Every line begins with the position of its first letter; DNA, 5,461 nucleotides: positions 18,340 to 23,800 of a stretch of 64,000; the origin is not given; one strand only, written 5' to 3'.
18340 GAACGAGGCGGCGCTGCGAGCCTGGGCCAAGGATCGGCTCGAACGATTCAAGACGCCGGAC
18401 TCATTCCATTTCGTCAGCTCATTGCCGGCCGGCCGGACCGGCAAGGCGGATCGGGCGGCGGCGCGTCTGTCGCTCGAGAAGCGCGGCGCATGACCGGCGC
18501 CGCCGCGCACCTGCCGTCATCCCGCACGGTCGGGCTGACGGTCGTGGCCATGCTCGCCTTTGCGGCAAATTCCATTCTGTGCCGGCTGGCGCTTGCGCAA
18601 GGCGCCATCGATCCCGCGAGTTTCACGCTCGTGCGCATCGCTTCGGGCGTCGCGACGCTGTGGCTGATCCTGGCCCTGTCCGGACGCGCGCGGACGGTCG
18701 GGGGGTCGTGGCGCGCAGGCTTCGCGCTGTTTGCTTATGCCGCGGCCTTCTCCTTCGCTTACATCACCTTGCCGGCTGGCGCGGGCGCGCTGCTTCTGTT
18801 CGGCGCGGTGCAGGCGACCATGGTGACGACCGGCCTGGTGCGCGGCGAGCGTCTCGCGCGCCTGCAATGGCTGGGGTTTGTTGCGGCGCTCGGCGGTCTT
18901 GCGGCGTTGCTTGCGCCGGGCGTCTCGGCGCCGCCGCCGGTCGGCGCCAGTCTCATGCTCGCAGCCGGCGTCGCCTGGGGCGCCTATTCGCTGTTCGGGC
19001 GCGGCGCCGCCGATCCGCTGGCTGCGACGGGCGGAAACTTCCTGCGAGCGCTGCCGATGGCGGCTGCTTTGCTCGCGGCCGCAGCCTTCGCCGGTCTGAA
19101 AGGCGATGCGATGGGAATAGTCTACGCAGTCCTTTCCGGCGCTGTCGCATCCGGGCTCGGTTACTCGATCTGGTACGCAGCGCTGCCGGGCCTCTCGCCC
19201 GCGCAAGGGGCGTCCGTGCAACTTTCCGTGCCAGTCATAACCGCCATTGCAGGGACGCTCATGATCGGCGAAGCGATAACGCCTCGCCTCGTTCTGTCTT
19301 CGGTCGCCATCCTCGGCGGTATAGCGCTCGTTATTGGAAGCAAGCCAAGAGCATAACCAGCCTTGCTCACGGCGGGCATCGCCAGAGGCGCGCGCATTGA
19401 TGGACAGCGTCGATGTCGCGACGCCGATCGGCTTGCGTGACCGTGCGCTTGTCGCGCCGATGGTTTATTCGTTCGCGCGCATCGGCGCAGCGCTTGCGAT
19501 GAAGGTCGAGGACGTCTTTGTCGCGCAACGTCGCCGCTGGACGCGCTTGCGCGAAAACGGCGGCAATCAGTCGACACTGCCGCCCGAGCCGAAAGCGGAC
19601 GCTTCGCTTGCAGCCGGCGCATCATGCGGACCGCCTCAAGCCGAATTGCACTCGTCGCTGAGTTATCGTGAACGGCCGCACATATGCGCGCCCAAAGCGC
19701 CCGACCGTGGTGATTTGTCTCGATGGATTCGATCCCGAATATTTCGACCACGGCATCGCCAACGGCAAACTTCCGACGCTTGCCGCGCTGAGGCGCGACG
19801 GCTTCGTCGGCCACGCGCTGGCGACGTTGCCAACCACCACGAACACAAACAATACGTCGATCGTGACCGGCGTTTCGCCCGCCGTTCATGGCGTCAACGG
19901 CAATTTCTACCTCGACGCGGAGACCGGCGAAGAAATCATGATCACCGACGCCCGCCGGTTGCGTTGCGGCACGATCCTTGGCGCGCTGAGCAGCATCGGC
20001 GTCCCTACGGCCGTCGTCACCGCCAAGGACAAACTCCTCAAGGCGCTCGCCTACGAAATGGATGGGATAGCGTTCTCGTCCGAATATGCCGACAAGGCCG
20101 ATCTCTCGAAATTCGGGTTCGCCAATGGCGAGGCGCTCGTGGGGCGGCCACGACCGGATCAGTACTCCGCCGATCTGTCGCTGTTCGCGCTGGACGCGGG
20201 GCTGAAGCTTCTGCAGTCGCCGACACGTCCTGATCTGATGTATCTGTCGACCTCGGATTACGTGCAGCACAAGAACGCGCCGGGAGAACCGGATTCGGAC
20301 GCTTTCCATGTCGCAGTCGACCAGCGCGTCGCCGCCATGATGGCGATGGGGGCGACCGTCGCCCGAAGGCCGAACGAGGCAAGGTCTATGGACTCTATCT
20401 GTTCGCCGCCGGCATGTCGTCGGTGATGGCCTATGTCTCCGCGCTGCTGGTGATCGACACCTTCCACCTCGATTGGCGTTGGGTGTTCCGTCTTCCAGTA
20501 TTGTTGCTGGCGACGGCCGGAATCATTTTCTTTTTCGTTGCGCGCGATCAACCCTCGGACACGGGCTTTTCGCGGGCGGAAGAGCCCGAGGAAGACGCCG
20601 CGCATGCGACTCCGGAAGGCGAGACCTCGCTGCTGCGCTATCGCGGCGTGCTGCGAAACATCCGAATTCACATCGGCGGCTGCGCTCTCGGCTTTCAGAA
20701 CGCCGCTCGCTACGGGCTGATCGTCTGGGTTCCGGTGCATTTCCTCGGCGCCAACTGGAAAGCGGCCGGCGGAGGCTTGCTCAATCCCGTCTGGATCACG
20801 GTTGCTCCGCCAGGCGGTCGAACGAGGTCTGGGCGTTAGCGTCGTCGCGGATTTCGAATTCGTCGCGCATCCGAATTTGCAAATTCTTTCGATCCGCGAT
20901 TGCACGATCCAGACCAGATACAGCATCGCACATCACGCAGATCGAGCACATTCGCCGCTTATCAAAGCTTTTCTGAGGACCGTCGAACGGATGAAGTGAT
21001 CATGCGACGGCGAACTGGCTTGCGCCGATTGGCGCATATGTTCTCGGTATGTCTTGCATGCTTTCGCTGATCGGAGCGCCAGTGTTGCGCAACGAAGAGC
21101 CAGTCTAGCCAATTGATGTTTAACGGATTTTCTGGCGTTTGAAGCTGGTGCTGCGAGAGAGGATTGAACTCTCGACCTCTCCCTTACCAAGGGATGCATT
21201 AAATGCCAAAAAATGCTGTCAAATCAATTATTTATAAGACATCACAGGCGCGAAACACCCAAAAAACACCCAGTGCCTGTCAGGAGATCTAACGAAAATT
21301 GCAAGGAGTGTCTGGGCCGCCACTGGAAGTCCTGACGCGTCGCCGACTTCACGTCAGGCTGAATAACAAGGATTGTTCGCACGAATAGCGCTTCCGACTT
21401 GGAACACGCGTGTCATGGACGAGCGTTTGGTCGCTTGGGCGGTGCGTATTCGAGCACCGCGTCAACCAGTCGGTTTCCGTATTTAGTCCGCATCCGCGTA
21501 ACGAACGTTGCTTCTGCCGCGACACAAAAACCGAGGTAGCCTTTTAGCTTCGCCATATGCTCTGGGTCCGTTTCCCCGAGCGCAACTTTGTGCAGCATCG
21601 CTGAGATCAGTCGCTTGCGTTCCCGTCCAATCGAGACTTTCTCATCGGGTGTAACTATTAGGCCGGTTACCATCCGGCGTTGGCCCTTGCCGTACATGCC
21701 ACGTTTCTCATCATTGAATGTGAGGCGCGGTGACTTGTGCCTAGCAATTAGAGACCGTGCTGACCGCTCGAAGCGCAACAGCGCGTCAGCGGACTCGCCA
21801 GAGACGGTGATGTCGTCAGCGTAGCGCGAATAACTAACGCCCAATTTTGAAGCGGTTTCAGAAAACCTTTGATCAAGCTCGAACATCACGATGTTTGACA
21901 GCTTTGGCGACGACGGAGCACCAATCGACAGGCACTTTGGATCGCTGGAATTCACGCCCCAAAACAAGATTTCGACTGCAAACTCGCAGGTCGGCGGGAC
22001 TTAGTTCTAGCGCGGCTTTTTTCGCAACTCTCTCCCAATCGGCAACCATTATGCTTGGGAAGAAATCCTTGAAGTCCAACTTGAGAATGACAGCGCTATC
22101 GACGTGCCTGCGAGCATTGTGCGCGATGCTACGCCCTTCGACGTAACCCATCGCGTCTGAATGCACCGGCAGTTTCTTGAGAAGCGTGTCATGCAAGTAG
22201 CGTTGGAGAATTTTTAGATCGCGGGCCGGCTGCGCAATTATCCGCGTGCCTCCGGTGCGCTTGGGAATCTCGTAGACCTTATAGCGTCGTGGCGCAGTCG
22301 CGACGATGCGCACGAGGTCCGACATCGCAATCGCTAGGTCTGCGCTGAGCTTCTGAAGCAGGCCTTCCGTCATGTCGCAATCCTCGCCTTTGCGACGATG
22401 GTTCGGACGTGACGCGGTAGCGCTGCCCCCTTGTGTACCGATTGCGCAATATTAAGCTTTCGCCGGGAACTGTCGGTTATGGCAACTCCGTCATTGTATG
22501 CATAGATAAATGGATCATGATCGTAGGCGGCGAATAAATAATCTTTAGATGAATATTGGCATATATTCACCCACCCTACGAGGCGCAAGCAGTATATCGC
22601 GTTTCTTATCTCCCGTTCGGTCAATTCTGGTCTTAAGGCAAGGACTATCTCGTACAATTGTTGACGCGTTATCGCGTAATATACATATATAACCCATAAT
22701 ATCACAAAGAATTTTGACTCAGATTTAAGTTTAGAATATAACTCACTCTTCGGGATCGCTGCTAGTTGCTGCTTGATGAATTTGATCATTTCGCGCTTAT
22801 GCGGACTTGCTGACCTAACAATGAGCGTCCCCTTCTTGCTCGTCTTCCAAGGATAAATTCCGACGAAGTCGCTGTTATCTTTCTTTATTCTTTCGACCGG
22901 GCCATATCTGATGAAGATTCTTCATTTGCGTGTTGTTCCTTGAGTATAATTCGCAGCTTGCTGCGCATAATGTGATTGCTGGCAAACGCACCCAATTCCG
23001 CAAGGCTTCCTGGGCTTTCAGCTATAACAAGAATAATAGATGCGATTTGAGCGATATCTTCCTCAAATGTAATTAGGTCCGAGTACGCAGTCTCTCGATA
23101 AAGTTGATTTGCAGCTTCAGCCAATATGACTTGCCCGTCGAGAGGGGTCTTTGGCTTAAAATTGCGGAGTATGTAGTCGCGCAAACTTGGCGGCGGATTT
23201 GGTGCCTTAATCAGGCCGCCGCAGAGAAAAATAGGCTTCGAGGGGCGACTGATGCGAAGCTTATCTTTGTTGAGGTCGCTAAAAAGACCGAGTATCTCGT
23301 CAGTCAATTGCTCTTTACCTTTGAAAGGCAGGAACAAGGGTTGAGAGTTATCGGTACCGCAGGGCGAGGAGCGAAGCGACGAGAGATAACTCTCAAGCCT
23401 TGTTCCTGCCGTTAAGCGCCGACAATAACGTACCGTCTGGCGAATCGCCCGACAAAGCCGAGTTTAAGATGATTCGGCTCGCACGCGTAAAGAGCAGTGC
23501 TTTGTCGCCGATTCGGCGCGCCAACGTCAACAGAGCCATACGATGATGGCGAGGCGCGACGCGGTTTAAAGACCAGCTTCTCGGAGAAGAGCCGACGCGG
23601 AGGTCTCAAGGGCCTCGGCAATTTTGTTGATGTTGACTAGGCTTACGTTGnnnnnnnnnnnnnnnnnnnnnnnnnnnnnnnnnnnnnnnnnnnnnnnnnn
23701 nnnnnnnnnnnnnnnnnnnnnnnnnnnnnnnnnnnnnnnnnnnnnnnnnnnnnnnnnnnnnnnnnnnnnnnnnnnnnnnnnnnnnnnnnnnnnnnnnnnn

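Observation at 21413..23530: Retron-like module: promoter, msr-msd candidate, NDT/TIR-like+wHTH effector and retron RT, in a Rhizobiales-type genome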

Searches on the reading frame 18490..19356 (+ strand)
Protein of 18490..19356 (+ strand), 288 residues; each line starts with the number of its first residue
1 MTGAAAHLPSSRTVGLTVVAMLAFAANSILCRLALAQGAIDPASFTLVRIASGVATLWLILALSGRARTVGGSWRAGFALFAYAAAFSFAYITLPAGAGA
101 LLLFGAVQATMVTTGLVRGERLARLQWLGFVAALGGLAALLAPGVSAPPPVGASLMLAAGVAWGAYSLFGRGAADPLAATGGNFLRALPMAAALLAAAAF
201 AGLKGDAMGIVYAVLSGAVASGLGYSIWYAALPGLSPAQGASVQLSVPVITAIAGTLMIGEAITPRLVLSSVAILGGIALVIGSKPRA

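Call 40: search_protein_families(library=pfam, proteins=[window:18490-19356:+], max_evalue=0.01)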
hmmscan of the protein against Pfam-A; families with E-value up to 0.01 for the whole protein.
window:18490-19356:+ (288 aa): 1 family
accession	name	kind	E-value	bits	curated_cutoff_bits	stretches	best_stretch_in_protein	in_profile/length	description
PF00892.27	EamA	-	2.8e-19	70.2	28.2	2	152-282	3-134/135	EamA-like transporter family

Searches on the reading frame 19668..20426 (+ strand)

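Call 40: search_protein_families(library=pfam, proteins=[window:19668-20426:+], max_evalue=0.01)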
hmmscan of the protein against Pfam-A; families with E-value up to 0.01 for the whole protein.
window:19668-20426:+ (252 aa): 1 family
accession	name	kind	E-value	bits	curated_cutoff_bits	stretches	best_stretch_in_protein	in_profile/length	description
PF01663.27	Phosphodiest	-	5.5e-22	79.2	23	1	13-226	1-200/342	Type I phosphodiesterase / nucleotide pyrophosphatase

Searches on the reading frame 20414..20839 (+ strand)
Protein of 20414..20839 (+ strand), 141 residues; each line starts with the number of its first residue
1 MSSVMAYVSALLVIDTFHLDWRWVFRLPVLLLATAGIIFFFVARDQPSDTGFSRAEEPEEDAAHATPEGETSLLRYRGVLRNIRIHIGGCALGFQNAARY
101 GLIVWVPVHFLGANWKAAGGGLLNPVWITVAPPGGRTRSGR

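Call 40: search_protein_families(library=pfam, proteins=[window:20414-20839:+], max_evalue=0.01)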
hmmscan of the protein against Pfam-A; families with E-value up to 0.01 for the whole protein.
window:20414-20839:+ (141 aa): 1 family
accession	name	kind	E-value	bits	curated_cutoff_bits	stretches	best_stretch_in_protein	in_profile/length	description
PF07690.21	MFS_1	-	9e-08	31.8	33.4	1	5-135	137-259/347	Major Facilitator Superfamily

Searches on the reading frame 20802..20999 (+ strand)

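Call 40: search_protein_families(library=pfam, proteins=[window:20802-20999:+], max_evalue=0.01)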
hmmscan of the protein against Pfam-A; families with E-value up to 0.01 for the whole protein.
window:20802-20999:+ (65 aa): 1 family
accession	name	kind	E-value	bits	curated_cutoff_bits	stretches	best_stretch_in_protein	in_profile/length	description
PF03466.25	LysR_substrate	-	1.5e-09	38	28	1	1-62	141-205/209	LysR substrate binding domain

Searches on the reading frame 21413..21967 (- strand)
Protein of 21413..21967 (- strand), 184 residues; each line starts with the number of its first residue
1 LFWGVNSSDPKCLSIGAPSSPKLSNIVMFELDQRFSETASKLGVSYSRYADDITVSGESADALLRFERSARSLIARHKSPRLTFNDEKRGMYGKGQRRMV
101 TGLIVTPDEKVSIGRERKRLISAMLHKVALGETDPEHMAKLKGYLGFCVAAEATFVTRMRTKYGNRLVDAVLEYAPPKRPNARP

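Call 7: search_protein_families(library=pfam, proteins=[window:21413-21967:-], max_evalue=0.1)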
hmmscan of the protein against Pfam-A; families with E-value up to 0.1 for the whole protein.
window:21413-21967:- (184 aa): 1 family
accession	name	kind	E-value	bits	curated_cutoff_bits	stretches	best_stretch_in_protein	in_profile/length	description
PF00078.32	RVT_1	-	1.1e-09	38.8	29.6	1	11-91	117-191/205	Reverse transcriptase (RNA-dependent DNA polymerase)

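Call 9: search_protein_families(library=padloc, proteins=[window:21413-21967:-], max_evalue=0.1)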
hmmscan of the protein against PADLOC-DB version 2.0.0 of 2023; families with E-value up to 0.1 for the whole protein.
window:21413-21967:- (184 aa): 72 families (the best 25 are shown)
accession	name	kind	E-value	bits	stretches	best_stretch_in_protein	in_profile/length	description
PDLC02939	RT_II-A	-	4.6e-55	185.2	1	7-172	140-302/304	-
PDLC02936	RT_I-A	-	1.7e-49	166.8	1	2-172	133-305/308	-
PDLC02941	RT_II-A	-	2.6e-32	110.2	1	12-167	149-296/309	-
PDLC02956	RT_XIII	-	2.2e-31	107.4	1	9-157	268-414/469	-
PDLC02940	RT_II-A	-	2.1e-30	103.8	1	12-155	320-457/477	-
PDLC02937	RT_I-B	-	2.6e-28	97.3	1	12-173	142-312/316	-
PDLC02945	RT_III-A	-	9.9e-28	95.2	1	8-129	197-311/362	-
PDLC02944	RT_III-A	-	1.4e-26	91.8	1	16-143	208-332/597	-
PDLC02943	RT_III-A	-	7.3e-26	88.8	1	11-129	157-269/322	-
PDLC02946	RT_III-A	-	2.3e-25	87.4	1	12-124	170-275/330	-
PDLC02955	RT_X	-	6.1e-24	82.9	1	13-147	134-264/272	-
PDLC02962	RT-TIR_XII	-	1.7e-23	81.2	1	11-139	151-283/478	single gene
PDLC02961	RT-TIR_XII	-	4.7e-23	79.8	1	11-134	153-280/475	single gene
PDLC02959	RT-Protease_XI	-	5.3e-23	79.7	1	11-129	144-267/510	single gene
PDLC03740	RT_outgroup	-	6.3e-23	79.7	1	13-131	251-363/407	retron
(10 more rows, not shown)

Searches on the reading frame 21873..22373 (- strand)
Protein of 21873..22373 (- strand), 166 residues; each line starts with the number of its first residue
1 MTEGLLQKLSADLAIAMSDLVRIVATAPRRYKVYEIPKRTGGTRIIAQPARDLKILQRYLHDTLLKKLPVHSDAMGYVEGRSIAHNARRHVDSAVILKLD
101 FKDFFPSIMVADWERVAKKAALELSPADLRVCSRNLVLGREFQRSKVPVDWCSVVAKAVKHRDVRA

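Call 7: search_protein_families(library=pfam, proteins=[window:21873-22373:-], max_evalue=0.1)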
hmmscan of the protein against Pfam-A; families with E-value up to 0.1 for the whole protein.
window:21873-22373:- (166 aa): 1 family
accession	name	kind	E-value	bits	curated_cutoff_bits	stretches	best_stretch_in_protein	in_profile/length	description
PF00078.32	RVT_1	-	6.8e-09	36.2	29.6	1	36-113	1-87/205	Reverse transcriptase (RNA-dependent DNA polymerase)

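Call 9: search_protein_families(library=padloc, proteins=[window:21873-22373:-], max_evalue=0.1)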
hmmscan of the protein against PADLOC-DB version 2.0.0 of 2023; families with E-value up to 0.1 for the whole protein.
window:21873-22373:- (166 aa): 40 families (the best 25 are shown)
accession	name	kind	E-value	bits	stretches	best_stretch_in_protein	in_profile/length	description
PDLC02939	RT_II-A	-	3.5e-46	156.1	1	5-138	3-136/304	-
PDLC02936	RT_I-A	-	2.4e-35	120.3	1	5-137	3-133/308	-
PDLC02956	RT_XIII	-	9.2e-31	105.3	1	28-116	142-227/469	-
PDLC02943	RT_III-A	-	6.5e-29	98.9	1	7-111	26-130/322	-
PDLC02962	RT-TIR_XII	-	1e-27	95.2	1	8-110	19-121/478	single gene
PDLC02946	RT_III-A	-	1.1e-27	95.1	1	7-112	38-143/330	-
PDLC02945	RT_III-A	-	1.5e-27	94.6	1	7-110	44-147/362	-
PDLC02941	RT_II-A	-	3.2e-27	93.5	1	6-109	16-119/309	-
PDLC02961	RT-TIR_XII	-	4.6e-27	93.1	1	8-110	19-123/475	single gene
PDLC02959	RT-Protease_XI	-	4.8e-27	93.1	1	7-110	12-115/510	single gene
PDLC02960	RT-Protease_XI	-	4.8e-27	93.1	1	7-110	10-113/506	single gene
PDLC02944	RT_III-A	-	6.1e-27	93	1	6-108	45-147/597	-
PDLC02942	RT_III-A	-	6.5e-25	85.9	1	7-117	46-156/341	-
PDLC02949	RT_other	-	4.3e-23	80.3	1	23-111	179-266/481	-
PDLC03739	RT_Ec107-like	-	1.3e-22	78.6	1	8-115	14-121/307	retron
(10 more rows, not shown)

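Call 26: find_encoding_contigs(protein=window:21873-22373:-, flank=5000, max_places=6)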
Protein window:21873-22373:- (166 aa): no gene with exactly this product is on record in the collection.

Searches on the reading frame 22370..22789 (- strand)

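Call 7: search_protein_families(library=pfam, proteins=[window:22370-22789:-], max_evalue=0.1)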
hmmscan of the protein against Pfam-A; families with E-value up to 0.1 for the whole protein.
window:22370-22789:- (139 aa): 1 family
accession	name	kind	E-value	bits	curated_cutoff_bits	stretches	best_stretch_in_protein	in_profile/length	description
PF09017.16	Transglut_prok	-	0.039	13.7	25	1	38-110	117-189/414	Microbial transglutaminase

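Call 9: search_protein_families(library=padloc, proteins=[window:22370-22789:-], max_evalue=0.1)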
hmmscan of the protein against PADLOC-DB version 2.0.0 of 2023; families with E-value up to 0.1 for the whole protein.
window:22370-22789:- (139 aa): 1 family
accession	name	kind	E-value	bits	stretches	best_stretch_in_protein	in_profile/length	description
PDLC02928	NDT_II-A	-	1.9e-16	58.3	1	2-126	153-271/279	-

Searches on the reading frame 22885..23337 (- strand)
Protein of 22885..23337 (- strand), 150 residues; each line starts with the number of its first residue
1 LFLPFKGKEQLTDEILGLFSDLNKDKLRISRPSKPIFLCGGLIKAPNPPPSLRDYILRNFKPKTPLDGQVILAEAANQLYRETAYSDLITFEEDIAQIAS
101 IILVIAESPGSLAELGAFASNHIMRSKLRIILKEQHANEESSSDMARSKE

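Call 7: search_protein_families(library=pfam, proteins=[window:22885-23337:-], max_evalue=0.1)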
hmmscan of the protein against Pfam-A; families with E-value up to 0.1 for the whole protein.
window:22885-23337:- (150 aa): 0 families

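Call 9: search_protein_families(library=padloc, proteins=[window:22885-23337:-], max_evalue=0.1)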
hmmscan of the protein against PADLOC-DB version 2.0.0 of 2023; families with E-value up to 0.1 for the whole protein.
window:22885-23337:- (150 aa): 3 families
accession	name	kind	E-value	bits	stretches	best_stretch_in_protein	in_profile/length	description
PDLC02928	NDT_II-A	-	4.7e-37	125.9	1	17-141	5-117/279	-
PDLC02930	NDT_II-A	-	1.6e-16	58.7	1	28-141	18-126/272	-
PDLC02929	NDT_II-A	-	0.014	13.2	1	99-131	108-144/199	-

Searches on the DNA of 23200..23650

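Call 12: search_rna_families(source=window, start=23200, end=23650, threshold=evalue, max_evalue=10)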
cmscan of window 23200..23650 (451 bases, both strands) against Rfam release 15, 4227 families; matches with E-value up to 10: 6.
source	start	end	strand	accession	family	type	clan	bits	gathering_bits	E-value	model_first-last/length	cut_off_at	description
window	23426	23455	-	RF00170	msr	Gene;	-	22.8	52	0.16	31-60/69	no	Retron msr RNA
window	23273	23412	-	RF02058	STnc400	Gene;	-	18.6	80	0.45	1-125/125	no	Gammaproteobacterial sRNA STnc400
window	23329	23403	+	RF00391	RtT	Cis-reg;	-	14.9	45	3.5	1-130/130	no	RtT RNA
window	23323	23413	-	RF03778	mir-483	Gene; miRNA;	-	14.2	60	8.2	1-75/75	no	mir-483 microRNA precursor family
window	23579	23639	+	RF01516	v-snoRNA-1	Gene; snRNA; snoRNA; CD-box;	-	13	75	5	1-65/65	no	Human herpesvirus 1 small nucleolar RNA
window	23257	23303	+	RF00521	SAM_alpha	Cis-reg; riboswitch;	-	12.7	36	2.8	1-79/79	no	Alpha-proteobacteria SAM riboswitch aptamer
